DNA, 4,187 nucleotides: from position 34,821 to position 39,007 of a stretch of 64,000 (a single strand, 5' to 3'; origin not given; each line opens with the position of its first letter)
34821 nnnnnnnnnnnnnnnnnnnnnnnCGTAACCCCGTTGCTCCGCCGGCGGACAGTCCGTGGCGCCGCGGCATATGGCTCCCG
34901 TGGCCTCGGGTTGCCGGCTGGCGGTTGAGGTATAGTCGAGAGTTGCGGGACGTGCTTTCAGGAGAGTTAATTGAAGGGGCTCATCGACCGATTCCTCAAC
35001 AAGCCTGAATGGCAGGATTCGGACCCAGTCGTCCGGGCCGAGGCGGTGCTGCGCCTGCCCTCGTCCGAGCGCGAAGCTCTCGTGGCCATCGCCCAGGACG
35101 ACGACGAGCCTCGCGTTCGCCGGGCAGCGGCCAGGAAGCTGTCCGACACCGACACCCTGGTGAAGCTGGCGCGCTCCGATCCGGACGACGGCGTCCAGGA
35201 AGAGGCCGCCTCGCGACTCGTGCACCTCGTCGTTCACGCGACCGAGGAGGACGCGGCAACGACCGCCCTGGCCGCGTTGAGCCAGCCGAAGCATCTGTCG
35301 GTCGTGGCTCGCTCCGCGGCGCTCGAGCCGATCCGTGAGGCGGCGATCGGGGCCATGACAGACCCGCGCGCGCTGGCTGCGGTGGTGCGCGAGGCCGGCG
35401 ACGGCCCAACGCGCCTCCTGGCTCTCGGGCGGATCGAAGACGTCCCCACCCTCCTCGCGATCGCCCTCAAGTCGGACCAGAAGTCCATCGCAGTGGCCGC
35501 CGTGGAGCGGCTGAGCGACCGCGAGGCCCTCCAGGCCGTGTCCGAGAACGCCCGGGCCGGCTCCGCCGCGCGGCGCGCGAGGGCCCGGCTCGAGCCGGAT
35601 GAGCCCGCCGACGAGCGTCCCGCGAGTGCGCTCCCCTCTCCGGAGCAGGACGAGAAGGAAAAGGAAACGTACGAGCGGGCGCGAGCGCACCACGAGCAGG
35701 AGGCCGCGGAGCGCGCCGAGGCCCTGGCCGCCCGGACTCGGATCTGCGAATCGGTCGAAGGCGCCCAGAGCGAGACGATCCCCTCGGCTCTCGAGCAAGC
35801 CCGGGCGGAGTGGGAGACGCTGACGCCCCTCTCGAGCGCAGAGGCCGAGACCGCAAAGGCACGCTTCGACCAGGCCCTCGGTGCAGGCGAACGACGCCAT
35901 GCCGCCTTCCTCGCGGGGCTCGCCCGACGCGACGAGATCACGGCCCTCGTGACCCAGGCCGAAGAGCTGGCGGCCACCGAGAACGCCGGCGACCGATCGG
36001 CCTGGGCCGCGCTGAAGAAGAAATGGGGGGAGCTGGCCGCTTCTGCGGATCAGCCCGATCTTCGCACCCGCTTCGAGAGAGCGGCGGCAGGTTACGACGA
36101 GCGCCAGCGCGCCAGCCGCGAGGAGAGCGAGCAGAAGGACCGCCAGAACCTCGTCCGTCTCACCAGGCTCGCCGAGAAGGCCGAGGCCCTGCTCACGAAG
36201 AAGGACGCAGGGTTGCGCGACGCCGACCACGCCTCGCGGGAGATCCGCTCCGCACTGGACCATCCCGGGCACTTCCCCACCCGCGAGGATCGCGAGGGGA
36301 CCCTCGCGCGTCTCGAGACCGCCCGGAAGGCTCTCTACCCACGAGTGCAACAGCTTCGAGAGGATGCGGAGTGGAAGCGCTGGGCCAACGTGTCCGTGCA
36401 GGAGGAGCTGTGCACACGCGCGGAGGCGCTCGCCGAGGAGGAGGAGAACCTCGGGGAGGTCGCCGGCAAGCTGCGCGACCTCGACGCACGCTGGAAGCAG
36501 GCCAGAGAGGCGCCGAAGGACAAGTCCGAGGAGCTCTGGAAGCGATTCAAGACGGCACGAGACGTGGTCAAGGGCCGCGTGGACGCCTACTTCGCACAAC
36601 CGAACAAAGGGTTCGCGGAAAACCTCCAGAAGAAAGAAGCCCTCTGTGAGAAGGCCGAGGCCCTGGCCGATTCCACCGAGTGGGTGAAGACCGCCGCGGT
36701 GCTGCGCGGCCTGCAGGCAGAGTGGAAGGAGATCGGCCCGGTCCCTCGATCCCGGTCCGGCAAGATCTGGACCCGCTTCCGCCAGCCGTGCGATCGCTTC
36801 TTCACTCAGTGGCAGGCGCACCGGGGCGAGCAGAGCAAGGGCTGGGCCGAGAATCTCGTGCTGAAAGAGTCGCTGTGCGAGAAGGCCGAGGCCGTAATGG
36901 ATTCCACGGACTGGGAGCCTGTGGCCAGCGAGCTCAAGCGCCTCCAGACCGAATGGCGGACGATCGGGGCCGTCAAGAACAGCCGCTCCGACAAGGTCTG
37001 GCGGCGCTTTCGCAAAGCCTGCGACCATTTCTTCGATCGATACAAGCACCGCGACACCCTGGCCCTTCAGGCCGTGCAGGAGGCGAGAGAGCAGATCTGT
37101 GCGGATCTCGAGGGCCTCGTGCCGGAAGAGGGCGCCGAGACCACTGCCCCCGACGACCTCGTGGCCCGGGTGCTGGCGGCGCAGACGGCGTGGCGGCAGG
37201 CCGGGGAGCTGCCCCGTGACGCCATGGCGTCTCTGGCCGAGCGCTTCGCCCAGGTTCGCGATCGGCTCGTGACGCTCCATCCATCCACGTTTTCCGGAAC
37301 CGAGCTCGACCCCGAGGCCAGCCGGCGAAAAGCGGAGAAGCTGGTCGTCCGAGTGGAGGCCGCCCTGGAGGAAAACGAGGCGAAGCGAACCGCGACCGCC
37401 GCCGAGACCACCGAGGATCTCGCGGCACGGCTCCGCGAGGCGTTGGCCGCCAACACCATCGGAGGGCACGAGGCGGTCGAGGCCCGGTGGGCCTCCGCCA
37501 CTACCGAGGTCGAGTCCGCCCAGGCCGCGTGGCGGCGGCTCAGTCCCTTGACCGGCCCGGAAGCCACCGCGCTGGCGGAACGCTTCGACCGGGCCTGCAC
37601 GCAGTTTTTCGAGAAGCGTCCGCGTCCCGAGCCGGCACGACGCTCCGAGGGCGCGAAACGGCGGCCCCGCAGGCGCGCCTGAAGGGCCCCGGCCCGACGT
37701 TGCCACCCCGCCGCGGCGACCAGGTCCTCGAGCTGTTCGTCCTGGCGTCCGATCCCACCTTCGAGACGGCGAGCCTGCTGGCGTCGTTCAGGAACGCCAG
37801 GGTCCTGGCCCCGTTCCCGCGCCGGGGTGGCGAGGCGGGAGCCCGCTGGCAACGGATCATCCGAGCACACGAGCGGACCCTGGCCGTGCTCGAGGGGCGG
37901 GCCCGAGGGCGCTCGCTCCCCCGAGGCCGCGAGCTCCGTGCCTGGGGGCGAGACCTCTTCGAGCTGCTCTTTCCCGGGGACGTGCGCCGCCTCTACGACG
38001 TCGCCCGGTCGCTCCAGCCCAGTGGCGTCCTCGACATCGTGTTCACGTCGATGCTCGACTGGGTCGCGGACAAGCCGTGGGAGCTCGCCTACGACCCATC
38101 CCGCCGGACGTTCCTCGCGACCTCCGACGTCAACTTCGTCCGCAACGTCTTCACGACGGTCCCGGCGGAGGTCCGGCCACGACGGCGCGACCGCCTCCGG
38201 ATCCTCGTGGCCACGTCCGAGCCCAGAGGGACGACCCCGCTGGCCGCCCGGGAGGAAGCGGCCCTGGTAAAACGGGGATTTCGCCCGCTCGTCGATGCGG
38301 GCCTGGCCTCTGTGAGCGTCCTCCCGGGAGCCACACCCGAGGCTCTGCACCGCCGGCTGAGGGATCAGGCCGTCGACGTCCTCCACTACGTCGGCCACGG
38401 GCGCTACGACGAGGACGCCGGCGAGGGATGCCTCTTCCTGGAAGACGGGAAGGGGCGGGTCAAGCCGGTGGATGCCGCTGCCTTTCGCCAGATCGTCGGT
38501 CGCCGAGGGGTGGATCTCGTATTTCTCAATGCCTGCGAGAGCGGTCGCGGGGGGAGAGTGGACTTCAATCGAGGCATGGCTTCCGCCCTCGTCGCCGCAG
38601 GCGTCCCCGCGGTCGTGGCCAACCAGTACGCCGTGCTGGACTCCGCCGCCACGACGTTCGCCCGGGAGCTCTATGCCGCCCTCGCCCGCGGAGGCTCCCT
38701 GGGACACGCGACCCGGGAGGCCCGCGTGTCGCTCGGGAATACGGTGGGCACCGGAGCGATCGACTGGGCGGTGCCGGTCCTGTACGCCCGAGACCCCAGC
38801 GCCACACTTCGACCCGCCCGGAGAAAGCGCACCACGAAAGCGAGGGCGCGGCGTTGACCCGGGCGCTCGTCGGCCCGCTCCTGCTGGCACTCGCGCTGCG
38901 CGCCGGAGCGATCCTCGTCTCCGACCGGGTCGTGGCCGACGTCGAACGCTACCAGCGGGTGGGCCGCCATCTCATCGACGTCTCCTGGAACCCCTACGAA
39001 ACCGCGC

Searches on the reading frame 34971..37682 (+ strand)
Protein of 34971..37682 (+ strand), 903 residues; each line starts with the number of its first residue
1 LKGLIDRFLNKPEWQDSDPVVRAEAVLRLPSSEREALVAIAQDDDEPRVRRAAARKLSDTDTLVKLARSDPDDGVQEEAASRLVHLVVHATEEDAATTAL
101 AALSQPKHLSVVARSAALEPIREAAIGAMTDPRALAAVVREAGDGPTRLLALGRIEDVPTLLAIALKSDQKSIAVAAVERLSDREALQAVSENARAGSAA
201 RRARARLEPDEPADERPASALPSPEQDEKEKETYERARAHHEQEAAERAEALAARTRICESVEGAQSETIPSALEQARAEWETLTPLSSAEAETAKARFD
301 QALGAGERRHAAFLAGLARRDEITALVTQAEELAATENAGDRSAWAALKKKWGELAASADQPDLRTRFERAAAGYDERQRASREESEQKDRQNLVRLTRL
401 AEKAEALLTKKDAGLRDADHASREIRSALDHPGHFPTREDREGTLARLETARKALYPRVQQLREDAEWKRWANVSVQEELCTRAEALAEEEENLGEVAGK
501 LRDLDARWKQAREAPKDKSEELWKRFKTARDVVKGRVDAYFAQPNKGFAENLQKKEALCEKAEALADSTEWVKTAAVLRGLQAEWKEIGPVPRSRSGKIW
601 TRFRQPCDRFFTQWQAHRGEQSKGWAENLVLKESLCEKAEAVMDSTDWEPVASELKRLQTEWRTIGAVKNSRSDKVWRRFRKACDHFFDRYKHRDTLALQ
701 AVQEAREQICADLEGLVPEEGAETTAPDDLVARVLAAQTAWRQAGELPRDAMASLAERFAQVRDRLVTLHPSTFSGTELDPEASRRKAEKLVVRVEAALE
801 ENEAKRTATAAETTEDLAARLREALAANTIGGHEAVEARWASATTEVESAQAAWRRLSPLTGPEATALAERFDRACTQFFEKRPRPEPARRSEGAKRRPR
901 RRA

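Call 68: search_protein_families(library=pfam, proteins=[window:34971-37682:+], max_evalue=0.00001)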
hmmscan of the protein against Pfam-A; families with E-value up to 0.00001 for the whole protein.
window:34971-37682:+ (903 aa): 1 family
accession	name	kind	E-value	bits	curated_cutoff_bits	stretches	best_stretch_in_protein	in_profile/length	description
PF03993.17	DUF349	-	2.3e-74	246.2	23.9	4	521-593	1-74/75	Domain of Unknown Function (DUF349)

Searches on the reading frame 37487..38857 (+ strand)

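Call 68: search_protein_families(library=pfam, proteins=[window:37487-38857:+], max_evalue=0.00001)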
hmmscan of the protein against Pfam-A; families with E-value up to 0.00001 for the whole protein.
window:37487-38857:+ (456 aa): 1 family
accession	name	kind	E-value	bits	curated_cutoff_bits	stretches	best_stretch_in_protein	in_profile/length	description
PF12770.12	CHAT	-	4.9e-30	105.4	24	1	154-431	4-285/289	CHAT domain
